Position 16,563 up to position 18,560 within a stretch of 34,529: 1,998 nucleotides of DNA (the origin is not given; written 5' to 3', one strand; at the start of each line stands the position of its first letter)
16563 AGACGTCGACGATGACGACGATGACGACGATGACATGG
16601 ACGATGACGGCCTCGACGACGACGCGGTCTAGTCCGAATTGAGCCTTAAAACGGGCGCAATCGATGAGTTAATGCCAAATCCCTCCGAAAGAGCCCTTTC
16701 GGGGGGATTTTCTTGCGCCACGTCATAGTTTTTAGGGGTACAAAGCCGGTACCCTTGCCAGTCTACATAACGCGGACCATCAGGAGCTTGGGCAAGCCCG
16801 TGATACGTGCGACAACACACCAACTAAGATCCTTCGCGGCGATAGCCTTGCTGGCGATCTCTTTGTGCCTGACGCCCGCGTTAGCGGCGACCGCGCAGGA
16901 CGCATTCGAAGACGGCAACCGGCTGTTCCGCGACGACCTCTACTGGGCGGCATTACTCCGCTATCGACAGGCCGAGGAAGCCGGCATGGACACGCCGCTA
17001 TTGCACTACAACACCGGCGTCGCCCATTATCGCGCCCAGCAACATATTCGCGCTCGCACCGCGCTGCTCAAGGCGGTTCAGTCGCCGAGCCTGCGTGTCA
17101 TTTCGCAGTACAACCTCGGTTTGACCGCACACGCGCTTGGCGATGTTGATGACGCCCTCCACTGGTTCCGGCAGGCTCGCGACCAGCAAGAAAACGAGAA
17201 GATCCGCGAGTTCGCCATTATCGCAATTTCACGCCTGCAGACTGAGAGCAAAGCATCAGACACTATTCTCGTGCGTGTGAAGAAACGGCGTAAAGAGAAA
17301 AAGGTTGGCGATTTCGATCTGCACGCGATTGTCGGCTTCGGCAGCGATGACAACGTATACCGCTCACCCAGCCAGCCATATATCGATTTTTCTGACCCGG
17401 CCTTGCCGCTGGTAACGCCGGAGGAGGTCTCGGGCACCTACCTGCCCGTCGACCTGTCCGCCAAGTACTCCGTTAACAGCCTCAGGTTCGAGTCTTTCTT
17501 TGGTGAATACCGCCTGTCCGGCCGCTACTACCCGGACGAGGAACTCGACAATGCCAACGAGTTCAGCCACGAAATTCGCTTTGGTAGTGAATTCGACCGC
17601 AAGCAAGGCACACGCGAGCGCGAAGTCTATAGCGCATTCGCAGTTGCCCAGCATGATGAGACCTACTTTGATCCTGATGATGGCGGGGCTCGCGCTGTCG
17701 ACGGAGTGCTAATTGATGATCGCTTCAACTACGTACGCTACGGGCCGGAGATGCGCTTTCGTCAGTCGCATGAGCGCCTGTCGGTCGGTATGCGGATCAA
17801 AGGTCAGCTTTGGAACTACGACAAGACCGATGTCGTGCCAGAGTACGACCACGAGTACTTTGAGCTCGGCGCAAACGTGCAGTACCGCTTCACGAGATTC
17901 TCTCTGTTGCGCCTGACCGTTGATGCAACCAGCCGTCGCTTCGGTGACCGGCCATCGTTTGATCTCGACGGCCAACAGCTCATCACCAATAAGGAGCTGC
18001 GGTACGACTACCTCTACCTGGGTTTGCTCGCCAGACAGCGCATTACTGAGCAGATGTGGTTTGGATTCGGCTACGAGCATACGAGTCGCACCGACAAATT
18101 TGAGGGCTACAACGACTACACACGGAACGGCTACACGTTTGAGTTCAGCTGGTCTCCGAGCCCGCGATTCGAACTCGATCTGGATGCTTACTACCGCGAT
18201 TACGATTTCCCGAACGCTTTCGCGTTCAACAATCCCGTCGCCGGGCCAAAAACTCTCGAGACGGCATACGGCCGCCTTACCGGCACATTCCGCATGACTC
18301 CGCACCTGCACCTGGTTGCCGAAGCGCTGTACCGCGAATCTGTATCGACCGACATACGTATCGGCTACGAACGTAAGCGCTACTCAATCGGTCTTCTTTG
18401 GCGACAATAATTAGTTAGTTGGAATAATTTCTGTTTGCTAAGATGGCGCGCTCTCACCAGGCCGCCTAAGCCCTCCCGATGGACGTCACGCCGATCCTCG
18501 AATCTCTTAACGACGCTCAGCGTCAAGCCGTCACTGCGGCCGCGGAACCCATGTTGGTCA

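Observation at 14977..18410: Compact ECF-sigma module: sigma, membrane anti-sigma-like protein, polyanionic secreted protein and TPR-beta-barrel OMP, a candidate undescribed envelope system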

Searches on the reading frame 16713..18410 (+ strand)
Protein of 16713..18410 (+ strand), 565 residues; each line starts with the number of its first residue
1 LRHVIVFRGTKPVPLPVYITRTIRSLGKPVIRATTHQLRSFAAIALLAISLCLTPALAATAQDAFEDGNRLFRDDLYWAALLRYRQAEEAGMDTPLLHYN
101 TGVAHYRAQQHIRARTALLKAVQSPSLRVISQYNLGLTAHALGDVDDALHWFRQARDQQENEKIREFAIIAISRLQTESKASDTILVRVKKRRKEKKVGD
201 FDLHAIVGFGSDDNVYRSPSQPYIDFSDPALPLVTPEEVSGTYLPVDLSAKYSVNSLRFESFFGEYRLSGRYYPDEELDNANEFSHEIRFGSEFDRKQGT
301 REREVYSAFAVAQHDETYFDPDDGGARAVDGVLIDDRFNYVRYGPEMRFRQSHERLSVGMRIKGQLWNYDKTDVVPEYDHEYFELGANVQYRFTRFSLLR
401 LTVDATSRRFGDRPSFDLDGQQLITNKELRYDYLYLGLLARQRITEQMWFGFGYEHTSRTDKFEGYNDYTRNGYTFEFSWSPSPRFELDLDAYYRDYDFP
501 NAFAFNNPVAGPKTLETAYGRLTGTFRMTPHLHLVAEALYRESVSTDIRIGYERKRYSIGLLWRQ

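Call 3: search_protein_families(library=pfam, proteins=[window:16713-18410:+], max_evalue=1)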
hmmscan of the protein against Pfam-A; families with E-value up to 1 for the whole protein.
window:16713-18410:+ (565 aa): 9 families
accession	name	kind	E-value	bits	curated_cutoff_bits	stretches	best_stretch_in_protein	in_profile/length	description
PF07719.23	TPR_2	-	5.3e-08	32.8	27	2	132-159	4-31/34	Tetratricopeptide repeat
PF13432.12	TPR_16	-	8.4e-06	26.6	32.7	2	100-158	2-60/65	Tetratricopeptide repeat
PF00515.34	TPR_1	-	9.8e-05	22.5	27.8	1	132-157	4-29/34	Tetratricopeptide repeat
PF13424.12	TPR_12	-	0.0022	18.6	30.1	1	130-158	46-74/77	Tetratricopeptide repeat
PF13414.12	TPR_11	-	0.0037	17.4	26.8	1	77-107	10-40/42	TPR repeat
PF13374.12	TPR_10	-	0.014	15.8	27.5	1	133-155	6-28/42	Tetratricopeptide repeat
PF07721.20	TPR_4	-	0.016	16.2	27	1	132-154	4-26/26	Tetratricopeptide repeat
PF13181.12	TPR_8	-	0.099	13.3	25.7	1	132-155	4-27/34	Tetratricopeptide repeat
PF13505.12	OMP_b-brl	-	0.15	12.6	28.7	1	367-480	66-173/175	Outer membrane protein beta-barrel domain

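Call 4: search_protein_families(library=ncbifam, proteins=[window:16713-18410:+], max_evalue=1)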
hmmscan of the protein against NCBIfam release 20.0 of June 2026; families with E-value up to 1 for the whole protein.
window:16713-18410:+ (565 aa): 10 families
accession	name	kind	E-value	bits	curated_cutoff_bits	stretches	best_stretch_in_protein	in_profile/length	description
NF047371.1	FlcA_CTERM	equivalog_domain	4.1e-08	32.1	300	1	73-169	451-547/646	periplasmic flagellar collar protein FlcA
NF047507.1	TPR_BatC_Lepto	exception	6.9e-06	25.7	175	1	64-163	27-130/214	TPR repeat-containing protein BatC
TIGR02917.1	PEP_TPR_lipo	equivalog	0.00038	18.5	312.2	1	94-176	260-341/899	XrtA/PEP-CTERM system TPR-repeat protein PrsT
NF040959.1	MamA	equivalog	0.0014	18.1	200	1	80-172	90-181/204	magnetosome protein MamA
TIGR04510.1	mod_pep_cyc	subfamily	0.0036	15.9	400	1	98-198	504-603/814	putative peptide modification system cyclase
TIGR03014.2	EpsL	equivalog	0.0071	15.4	275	1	376-542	211-362/385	XrtB/PEP-CTERM-associated polysaccharide biosynthesis outer membrane protein EpsL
TIGR02521.1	type_IV_pilW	equivalog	0.0072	15.9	154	1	82-193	86-199/234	type IV pilus biogenesis/stability protein PilW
TIGR02552.1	LcrH_SycD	equivalog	0.028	14.1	104.8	1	76-123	67-114/136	SycD/LcrH family type III secretion system chaperone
NF053607.1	CHU_0125_OmpA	equivalog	0.039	12.5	620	1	53-180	11-138/639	CHU_0125 family OmpA-like outer membrane integrity protein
NF002322.0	PRK01265.1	equivalog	0.27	10.7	275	1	493-513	104-124/325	zinc metalloprotease HtpX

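Call 9: find_homologous_proteins(query=window:16800-18410:+)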
Query window:16800-18410:+ (536 aa): 1243 proteins with E <= 0.001 among 8000 candidates; the best 120 are listed.
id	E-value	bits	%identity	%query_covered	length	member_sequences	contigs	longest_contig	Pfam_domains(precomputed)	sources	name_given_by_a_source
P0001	0.0e+0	1221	99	100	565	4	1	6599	PF13432.13,PF07719.24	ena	-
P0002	0.0e+0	1105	89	100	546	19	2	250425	PF13432.13,PF07719.24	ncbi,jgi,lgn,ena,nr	ncbi:MAG: hypothetical protein OEM64_04275 [Gammaproteobacteria bacterium]|nr:hypothetical protein [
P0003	0.0e+0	1089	88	100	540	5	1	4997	PF07719.24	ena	-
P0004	0.0e+0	1083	88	100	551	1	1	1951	PF00515.35,PF13432.13,PF07719.24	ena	-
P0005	0.0e+0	1060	85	100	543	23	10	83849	PF07719.24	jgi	jgi:hypothetical protein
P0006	0.0e+0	1058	85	100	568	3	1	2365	PF07719.24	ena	-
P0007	0.0e+0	1020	82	100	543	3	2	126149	PF07719.24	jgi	jgi:tetratricopeptide (TPR) repeat protein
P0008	0.0e+0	1011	84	97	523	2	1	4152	PF07719.24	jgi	-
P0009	1.5e-291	986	81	97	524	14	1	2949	PF07719.24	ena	-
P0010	1.5e-287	973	78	100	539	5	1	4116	PF07719.24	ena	-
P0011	8.1e-283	957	79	94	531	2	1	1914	PF07719.24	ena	-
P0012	3.6e-252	856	69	100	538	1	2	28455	PF00515.35,PF13432.13,PF07719.24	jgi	jgi:tetratricopeptide (TPR) repeat protein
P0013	1.7e-251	854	71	95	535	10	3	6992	PF07719.24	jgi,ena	-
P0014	3.6e-250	849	69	98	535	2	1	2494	PF07719.24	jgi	jgi:tetratricopeptide (TPR) repeat protein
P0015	5.5e-247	839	69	94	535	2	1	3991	-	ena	-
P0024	1.1e-243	828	68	97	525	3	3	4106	PF10082.16,PF07719.24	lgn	-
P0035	9.1e-240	815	68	98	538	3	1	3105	PF10082.16,PF07719.24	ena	-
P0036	3.6e-239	813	66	98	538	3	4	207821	PF07721.21,PF00515.35,PF07719.24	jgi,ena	-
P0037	8.9e-239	812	67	97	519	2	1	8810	PF10082.16,PF07719.24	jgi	jgi:hypothetical protein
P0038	2.4e-238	810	67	97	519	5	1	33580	PF10082.16,PF07719.24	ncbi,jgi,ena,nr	ncbi:MAG TPA: hypothetical protein VLA06_03740 [Woeseiaceae bacterium]|jgi:hypothetical protein|nr:h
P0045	2.2e-236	804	66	100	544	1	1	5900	PF10082.16,PF07719.24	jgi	jgi:hypothetical protein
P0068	5.5e-230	783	65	97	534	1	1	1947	PF10082.16,PF07719.24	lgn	-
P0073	1.6e-229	781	64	100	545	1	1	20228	PF10082.16,PF07719.24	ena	-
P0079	3.5e-228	777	63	100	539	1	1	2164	PF00515.35,PF10082.16,PF07719.24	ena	-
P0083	2.1e-227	774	64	96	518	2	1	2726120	PF00515.35,PF13432.13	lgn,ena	-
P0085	3.2e-227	774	67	94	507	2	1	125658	PF10082.16,PF07719.24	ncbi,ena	-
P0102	2.4e-223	761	69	88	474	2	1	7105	PF10082.16,PF07719.24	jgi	jgi:hypothetical protein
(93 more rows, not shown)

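Call 11: find_encoding_contigs(protein=P0083, flank=6000, max_places=3)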
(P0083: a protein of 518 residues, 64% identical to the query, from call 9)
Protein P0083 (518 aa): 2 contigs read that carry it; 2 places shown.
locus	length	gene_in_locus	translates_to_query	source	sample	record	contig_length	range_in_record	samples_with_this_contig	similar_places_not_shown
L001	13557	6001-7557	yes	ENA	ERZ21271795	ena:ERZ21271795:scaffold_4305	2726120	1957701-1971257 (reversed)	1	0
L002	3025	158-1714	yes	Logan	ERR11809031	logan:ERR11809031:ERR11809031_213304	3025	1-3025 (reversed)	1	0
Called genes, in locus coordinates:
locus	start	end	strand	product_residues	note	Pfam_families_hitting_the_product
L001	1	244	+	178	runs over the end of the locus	PF04442:CtaG_Cox11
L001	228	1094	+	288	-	PF00510:COX3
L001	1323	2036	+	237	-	PF02104:SURF1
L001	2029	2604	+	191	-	PF26971:TM-like_Thioredoxin-like_C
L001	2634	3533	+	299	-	PF01040:UbiA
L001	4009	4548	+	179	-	PF04542:Sigma70_r2, PF08281:Sigma70_r4_2, PF04545:Sigma70_r4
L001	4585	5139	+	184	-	-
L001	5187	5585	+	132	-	-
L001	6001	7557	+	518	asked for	PF00515:TPR_1 (faint), PF13432:TPR_16 (weak)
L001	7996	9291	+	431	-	-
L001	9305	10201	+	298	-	PF01297:ZnuA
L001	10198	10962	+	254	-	PF00950:ABC-3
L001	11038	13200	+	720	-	PF00580:UvrD-helicase, PF13245:AAA_19, PF13538:UvrD_C_2 (faint), PF13361:UvrD_C, PF21196:PcrA_UvrD_tudor (weak)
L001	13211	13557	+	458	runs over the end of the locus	PF00070:Pyr_redox (faint), PF01210:NAD_Gly3P_dh_N (faint), PF01262:AlaDh_PNT_C (weak), PF01266:DAO (faint), PF02254:TrkA_N, PF02080:TrkA_C, PF02254:TrkA_N, PF02080:TrkA_C, +7 more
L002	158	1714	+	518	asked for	PF00515:TPR_1 (faint), PF13432:TPR_16 (weak)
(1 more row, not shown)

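Call 12: find_encoding_contigs(protein=P0036, flank=6000, max_places=3)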
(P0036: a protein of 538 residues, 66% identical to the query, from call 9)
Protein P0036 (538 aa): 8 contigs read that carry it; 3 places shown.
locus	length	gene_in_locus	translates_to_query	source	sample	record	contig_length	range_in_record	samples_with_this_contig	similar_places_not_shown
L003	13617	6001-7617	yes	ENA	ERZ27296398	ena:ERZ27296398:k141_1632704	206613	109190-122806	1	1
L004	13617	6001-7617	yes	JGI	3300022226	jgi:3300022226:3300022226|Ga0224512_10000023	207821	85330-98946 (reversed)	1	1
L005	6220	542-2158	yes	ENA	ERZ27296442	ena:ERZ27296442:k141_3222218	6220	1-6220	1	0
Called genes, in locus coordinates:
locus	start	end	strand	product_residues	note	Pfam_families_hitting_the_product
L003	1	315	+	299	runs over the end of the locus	PF01040:UbiA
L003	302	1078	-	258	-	PF18912:DZR_2, PF00156:Pribosyltran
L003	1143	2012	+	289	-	PF01209:Ubie_methyltran, PF13489:Methyltransf_23, PF08241:Methyltransf_11, PF08242:Methyltransf_12, PF13649:Methyltransf_25, PF13847:Methyltransf_31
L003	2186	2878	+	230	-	PF02104:SURF1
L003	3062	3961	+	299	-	PF01040:UbiA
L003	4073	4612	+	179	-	PF04542:Sigma70_r2, PF08281:Sigma70_r4_2, PF04545:Sigma70_r4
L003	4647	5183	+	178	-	-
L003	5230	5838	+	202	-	-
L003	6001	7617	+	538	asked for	PF00515:TPR_1 (faint), PF07719:TPR_2 (faint), PF07721:TPR_4 (faint)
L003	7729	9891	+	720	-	PF00580:UvrD-helicase, PF13245:AAA_19, PF13361:UvrD_C, PF13538:UvrD_C_2 (weak), PF21196:PcrA_UvrD_tudor (weak)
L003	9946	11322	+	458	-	PF00070:Pyr_redox (faint), PF01210:NAD_Gly3P_dh_N (faint), PF01262:AlaDh_PNT_C (faint), PF01266:DAO (faint), PF02254:TrkA_N, PF02080:TrkA_C, PF02254:TrkA_N, PF02080:TrkA_C, +6 more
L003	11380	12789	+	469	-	PF02386:TrkH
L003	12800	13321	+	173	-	PF04290:DctQ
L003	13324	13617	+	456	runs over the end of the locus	PF06808:DctM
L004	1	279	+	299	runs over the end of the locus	PF01040:UbiA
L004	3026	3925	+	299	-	PF01040:UbiA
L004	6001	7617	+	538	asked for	PF00515:TPR_1 (faint), PF07719:TPR_2 (faint), PF07721:TPR_4 (faint)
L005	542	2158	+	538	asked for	PF00515:TPR_1 (faint), PF07719:TPR_2 (faint), PF07721:TPR_4 (faint)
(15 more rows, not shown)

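Call 22: find_related_loci(query=A1, collection=genome_contigs, flank=6000)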
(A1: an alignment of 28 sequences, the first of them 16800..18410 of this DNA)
Query A1 (536 aa) in genome_contigs; peptide patterns used: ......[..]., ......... (x = any residue, [..] = any of these).
192 stretches matched a pattern; 188 encode a relative of the query (tblastn E <= 1e-3); the best 80 are kept; 80 distinct loci.
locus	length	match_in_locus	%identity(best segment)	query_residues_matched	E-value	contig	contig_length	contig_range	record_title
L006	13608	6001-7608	89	1-536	0e+0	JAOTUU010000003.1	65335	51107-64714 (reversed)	MAG: Gammaproteobacteria bacterium isolate 13_May_SF_Bin22 13_May_SF_Bin22_scaffold_199_c1, whole genome shotgun sequenc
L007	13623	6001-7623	69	1-536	0e+0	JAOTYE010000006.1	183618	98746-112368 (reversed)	MAG: Gammaproteobacteria bacterium isolate 21_Jan_SF_Bin38 21_Jan_SF_Bin38_scaffold_28_c1, whole genome shotgun sequence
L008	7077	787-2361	67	11-536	0e+0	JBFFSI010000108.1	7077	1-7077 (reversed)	MAG: Woeseiaceae bacterium isolate Mix_mud21.2022.07.38 k141_760833_length_7077_cov_17.4827, whole genome shotgun sequen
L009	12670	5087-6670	66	12-536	0e+0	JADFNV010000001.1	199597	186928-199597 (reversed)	MAG: Proteobacteria bacterium isolate B65T1B8 B65T1B8_NODE51, whole genome shotgun sequence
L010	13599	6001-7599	66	8-536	0e+0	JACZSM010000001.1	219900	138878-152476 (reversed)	MAG: Proteobacteria bacterium isolate B112T1L10 B112T1L10_NODE3, whole genome shotgun sequence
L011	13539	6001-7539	67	24-536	0e+0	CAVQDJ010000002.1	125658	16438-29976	MAG: uncultured Gammaproteobacteria bacterium isolate MFD03551.bin.1.137 genome assembly, contig: contig_102617, whole g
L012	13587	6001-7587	63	11-536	0e+0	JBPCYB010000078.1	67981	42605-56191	MAG: Woeseiaceae bacterium isolate MAG_seacave_121 S1Ck127_4058241, whole genome shotgun sequence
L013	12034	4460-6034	63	14-536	0e+0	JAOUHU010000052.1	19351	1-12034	MAG: Gammaproteobacteria bacterium isolate 4_1_May_SF_Bin74 4_1_May_SF_Bin74_scaffold_1025_c1, whole genome shotgun sequ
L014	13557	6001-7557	65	18-536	0e+0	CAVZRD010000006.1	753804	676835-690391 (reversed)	MAG: uncultured Gammaproteobacteria bacterium isolate MFD05684.bin.2.191 genome assembly, contig: contig_48036, whole ge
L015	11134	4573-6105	65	26-536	0e+0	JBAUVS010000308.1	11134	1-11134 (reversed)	MAG: Woeseiaceae bacterium isolate MFD01709_ilm_asm_bin9 k127_62714, whole genome shotgun sequence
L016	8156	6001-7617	61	3-536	0e+0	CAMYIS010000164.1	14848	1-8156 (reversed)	MAG: uncultured Woeseiaceae bacterium isolate FCS_Gamma_093 genome assembly, contig: scaffold_2953, whole genome shotgun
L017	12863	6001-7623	60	1-536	0e+0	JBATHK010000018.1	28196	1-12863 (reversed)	MAG: Woeseiaceae bacterium isolate MFD10301_ilm_asm_bin15 k127_91569, whole genome shotgun sequence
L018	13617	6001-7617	59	1-536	0e+0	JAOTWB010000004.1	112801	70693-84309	MAG: Gammaproteobacteria bacterium isolate 13_May_SF_Bin65 13_May_SF_Bin65_scaffold_64_c1, whole genome shotgun sequence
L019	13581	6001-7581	62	11-536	0e+0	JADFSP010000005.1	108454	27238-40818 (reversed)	MAG: Proteobacteria bacterium isolate B93T1B8 B93T1B8_NODE199, whole genome shotgun sequence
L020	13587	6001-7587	60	11-536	0e+0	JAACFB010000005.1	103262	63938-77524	MAG: Gammaproteobacteria bacterium isolate bin.9 scaffold_11, whole genome shotgun sequence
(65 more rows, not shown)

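Call 25: predict_structure(alignment_id=A1)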
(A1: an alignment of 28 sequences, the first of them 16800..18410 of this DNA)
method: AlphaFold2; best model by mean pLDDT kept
length: 536 residues; sequences in the alignment: 28
mean_pLDDT: 76.6   pTM: 0.58
mean pLDDT of the five models: 76.6, 74.1, 71.1, 70.9, 63.3
residues with pLDDT >= 90: 194; 70-90: 169; 50-70: 90; < 50: 83
segments of 3 or more residues with pLDDT < 50: 1-13, 20-43, 154-165, 189-198, 292-294, 385-396, 475-479
pLDDT, mean of each block of 10 residues (from residue 1): 38 50 37 40 57 81 88 87 90 91 94 88 89 87 83 49 54 86 61 46 57 85 88 94 77 85 93 94 82 53 66 93 94 91 61 92 89 92 52 50 91 91 94 71 95 94 91 53 79 92 88 74 63 80
secondary structure, 60 per line:
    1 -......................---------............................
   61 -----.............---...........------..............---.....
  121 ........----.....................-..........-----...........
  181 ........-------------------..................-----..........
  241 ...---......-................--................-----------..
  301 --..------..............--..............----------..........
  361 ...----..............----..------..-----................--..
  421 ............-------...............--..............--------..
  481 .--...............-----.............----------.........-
elements in order: H2-23 H33-60 H66-78 H82-92 H99-112 H116-128 H133-153 H155-164 E170-188 E208-225 E231-243 H247-252 E254-269 E272-287 E311-324 E327-340 E351-363 E368-381 E401-416 E419-432 E440-454 E457-470 E484-498 E504-516 E527-535

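Call 29: fold_search(model_id=the predicted structure, library=pdb)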
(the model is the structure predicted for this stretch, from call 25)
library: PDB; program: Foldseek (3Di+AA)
matches with E <= 10: 1412; with E <= 0.001: 361
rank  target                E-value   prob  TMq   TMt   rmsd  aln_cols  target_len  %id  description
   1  9b8a                  6.7e-09  1.00  0.35  0.34  13.8       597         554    8  Cryo-EM structure of E. coli cellulose synthase subunit C (released 2025-02-19)
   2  6ehe                  7.5e-09  1.00  0.38  0.62  10.6       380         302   10  OmpTdeltaL8 (loop L8 deletion mutant of OmpT), an outer membrane protein of Vibrio cholerae (released 2018-04-25)
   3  9b8h_A                9.9e-09  1.00  0.37  0.34  15.2       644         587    7  Cryo-EM structure of E. coli cellulose synthase subunit C with cellotetraose (released 2025-02-19)
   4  6ehf                  3.8e-08  1.00  0.35  0.54  11.7       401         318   10  OmpT (in-vitro folded), an outer membrane protein Vibrio cholerae (trimer form) (released 2018-04-25)
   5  5oyk                  5.6e-08  1.00  0.34  0.52  11.6       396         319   11  Outer-membrane expressed OmpT of Vibrio cholerae (released 2018-04-25)
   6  3dwo                  5.9e-08  1.00  0.24  0.28  15.9       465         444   10  Crystal structure of a Pseudomonas aeruginosa FadL homologue (released 2008-12-16)
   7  9j9l                  9.0e-08  1.00  0.37  0.54  10.5       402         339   11  artificial mononuclear Zn-bound metalloprotein 1 (M1:Zn) (released 2025-07-02)
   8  7fdy_C                1.2e-07  1.00  0.37  0.54   9.5       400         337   12  Structure of OmpF1 (released 2022-11-16)
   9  6zhp                  1.3e-07  1.00  0.38  0.55   9.4       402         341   11  Crystal structure of OmpF porin soaked in ciprofloxacin metaloantibiotic (released 2021-05-05)
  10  5ldt_A                1.5e-07  1.00  0.33  0.41  10.9       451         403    9  Crystal Structures of MOMP from Campylobacter jejuni (released 2016-10-26)
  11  3nsg_A                1.9e-07  1.00  0.40  0.58   9.6       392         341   12  Crystal Structure of OmpF, an Outer Membrane Protein from Salmonella typhi (released 2011-07-13)
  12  6eus_A                2.8e-07  1.00  0.37  0.54  10.5       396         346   10  Crystal structure of the outer membrane channel DcaP of Acinetobacter baumannii (released 2018-11-14)
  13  4lsh_B                3.0e-07  1.00  0.36  0.54   9.8       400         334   10  Ion selectivity of OmpF porin soaked in 0.2M KBr (released 2013-10-23)
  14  9j9p                  3.1e-07  1.00  0.38  0.55   9.6       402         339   11  artificial mononuclear Zn-bound metalloprotein 3 (M3:Zn) (released 2025-07-02)
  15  4kr8_C                3.5e-07  1.00  0.37  0.53   9.9       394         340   11  Salmonella typhi OmpF complex with Daunomycin (released 2014-05-28)
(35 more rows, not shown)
